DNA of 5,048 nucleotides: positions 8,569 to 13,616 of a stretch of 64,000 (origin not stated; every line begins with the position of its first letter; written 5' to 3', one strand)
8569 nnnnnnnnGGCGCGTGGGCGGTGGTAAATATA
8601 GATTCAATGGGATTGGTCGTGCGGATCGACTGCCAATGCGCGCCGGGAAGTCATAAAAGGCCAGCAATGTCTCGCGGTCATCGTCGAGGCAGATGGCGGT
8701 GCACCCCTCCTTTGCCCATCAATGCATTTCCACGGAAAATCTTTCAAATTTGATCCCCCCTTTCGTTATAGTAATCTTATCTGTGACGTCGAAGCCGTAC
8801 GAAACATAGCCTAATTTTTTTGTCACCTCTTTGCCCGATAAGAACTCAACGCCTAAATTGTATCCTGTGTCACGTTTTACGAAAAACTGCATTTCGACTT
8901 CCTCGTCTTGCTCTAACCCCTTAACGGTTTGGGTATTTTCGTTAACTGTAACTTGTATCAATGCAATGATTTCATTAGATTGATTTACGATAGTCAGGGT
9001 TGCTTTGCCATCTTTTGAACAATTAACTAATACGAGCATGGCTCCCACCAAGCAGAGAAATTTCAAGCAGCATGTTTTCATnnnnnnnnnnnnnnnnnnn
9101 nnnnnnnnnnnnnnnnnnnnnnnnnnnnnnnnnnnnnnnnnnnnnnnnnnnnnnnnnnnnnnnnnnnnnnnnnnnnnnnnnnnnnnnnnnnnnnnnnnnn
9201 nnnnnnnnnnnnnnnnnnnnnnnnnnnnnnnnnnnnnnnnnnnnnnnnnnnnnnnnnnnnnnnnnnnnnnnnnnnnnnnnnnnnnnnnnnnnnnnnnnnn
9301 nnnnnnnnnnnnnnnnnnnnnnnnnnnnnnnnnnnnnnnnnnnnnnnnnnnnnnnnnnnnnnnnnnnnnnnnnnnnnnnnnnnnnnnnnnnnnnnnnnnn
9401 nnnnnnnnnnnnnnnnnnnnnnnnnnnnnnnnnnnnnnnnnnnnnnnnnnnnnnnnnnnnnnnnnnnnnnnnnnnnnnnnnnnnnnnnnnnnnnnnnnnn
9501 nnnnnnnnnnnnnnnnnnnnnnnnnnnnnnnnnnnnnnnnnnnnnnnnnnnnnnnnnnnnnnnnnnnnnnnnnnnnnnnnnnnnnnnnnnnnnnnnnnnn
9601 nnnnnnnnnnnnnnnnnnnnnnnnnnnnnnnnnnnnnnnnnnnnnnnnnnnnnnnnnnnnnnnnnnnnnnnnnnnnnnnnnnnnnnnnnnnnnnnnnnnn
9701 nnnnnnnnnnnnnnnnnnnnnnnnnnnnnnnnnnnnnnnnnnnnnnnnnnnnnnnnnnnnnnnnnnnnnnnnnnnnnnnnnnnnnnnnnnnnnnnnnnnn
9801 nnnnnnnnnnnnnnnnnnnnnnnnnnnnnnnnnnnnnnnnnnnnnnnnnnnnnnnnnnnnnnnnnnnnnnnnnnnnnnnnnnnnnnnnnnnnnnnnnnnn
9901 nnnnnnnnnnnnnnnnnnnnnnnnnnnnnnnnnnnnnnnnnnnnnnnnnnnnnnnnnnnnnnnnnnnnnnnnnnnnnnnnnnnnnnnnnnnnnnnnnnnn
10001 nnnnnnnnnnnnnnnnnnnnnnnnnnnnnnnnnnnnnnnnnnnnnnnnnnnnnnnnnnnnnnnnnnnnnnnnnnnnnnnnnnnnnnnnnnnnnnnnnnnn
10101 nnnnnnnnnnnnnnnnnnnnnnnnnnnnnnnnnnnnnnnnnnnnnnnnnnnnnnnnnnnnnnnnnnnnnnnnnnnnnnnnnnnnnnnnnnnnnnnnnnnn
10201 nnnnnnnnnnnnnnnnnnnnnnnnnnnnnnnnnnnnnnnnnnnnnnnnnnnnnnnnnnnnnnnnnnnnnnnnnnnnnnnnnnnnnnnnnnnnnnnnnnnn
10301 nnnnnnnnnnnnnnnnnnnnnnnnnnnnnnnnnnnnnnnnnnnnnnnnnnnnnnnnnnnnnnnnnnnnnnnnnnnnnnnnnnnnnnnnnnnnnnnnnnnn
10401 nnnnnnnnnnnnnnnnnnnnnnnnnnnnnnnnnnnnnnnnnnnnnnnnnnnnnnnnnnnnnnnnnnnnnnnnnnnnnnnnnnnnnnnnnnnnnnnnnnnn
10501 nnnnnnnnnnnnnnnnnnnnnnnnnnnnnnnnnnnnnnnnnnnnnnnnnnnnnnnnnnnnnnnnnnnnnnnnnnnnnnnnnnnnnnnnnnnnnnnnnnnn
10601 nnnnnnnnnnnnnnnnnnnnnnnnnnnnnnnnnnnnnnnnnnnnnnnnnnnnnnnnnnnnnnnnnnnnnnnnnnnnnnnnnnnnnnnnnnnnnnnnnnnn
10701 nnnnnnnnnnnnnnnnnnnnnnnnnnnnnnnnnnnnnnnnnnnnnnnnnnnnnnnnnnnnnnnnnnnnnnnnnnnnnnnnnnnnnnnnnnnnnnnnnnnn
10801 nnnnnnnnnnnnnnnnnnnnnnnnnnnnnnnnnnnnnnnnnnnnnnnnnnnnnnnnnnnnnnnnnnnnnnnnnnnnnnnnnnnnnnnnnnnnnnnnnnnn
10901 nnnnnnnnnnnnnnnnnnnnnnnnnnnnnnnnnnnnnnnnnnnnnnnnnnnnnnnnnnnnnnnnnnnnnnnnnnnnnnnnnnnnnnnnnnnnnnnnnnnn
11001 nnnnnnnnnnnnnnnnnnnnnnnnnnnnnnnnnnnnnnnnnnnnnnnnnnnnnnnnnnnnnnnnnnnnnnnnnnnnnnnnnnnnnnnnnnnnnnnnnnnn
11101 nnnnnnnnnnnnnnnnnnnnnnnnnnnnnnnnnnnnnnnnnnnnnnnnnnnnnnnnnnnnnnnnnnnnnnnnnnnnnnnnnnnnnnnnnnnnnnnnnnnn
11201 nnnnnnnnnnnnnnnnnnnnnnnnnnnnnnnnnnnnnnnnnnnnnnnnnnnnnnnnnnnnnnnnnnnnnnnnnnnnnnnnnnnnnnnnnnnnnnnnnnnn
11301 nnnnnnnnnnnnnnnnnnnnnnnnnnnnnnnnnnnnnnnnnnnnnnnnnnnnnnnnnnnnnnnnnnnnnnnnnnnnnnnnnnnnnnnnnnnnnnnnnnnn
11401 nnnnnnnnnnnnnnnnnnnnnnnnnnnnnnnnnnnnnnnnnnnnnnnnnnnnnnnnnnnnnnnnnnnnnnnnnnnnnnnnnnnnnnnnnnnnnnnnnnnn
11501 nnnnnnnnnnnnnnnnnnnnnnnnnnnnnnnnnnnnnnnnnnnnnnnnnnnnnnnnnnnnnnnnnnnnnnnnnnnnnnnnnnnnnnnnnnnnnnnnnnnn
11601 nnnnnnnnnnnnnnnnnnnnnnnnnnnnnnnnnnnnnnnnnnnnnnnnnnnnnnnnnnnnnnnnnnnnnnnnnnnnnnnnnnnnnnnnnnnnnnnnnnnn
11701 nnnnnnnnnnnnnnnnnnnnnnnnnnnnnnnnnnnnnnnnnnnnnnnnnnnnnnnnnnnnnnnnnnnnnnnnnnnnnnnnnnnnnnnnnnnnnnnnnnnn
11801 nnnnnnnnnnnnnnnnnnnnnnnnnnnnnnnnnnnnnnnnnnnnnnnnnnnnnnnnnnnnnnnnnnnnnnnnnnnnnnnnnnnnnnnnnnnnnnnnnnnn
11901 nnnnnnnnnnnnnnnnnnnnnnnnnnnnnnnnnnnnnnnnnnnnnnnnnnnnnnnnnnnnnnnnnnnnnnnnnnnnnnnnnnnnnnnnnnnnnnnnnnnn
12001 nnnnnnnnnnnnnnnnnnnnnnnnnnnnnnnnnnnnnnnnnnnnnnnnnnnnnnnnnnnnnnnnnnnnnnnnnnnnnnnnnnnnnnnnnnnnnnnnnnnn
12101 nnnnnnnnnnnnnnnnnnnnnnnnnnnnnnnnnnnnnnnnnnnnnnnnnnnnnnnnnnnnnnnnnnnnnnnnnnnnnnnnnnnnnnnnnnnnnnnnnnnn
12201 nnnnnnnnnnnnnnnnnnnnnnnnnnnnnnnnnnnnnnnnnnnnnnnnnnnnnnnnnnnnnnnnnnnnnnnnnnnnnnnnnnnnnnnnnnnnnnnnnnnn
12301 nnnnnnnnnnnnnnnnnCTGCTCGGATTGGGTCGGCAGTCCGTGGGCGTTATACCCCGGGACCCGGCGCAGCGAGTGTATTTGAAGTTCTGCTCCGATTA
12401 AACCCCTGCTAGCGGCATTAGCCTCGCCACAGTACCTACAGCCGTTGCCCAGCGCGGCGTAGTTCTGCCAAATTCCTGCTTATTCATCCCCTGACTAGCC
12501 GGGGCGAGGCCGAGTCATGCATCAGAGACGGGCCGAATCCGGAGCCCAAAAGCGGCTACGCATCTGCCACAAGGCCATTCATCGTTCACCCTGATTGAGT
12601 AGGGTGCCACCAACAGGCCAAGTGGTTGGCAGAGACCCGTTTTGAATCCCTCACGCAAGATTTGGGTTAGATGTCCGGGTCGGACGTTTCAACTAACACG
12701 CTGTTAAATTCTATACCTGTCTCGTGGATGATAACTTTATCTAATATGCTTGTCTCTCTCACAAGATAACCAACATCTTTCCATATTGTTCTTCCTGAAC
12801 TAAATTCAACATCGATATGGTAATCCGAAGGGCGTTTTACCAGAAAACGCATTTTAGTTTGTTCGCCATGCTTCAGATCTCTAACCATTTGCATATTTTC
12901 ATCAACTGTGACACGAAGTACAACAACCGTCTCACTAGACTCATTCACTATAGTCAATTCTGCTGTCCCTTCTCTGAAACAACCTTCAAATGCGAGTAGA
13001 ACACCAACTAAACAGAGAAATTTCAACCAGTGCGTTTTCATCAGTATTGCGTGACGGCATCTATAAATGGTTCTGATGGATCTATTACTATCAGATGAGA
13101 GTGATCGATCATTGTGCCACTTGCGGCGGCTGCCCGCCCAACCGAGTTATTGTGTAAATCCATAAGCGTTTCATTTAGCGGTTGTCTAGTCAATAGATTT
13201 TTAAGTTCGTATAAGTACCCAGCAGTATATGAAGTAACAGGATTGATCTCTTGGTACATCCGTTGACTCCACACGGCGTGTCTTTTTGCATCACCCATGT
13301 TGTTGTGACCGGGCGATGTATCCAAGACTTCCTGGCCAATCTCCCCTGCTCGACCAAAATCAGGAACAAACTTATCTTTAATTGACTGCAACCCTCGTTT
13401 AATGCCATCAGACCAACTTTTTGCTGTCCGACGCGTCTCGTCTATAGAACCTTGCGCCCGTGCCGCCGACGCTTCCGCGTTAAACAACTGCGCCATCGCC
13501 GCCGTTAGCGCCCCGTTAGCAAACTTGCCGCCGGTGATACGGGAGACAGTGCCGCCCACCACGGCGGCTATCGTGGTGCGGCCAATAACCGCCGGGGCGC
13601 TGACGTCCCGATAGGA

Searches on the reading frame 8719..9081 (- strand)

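Call 16: search_protein_families(library=pfam, proteins=[window:8719-9081:-], max_evalue=0.1)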
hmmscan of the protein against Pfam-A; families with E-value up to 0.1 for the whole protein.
window:8719-9081:- (120 aa): 1 family
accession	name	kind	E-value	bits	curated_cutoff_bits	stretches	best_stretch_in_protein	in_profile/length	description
PF18195.6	GatD_N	-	0.03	14.1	25.7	0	44-81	7-47/54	GatD N-terminal domain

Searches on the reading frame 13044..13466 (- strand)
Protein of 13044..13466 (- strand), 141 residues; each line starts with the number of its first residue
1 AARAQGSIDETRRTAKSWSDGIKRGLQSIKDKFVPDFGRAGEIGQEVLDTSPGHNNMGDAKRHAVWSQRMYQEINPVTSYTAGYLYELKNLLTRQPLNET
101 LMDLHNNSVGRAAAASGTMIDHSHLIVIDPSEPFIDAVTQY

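Call 16: search_protein_families(library=pfam, proteins=[window:13044-13466:-], max_evalue=0.1)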
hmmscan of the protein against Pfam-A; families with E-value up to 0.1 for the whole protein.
seq(141 aa): 1 family
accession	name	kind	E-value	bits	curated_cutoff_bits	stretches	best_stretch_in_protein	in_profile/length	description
PF22322.1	DUF6973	-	6.3e-11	42.4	27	1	41-125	22-111/124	Domain of unknown function (DUF6973)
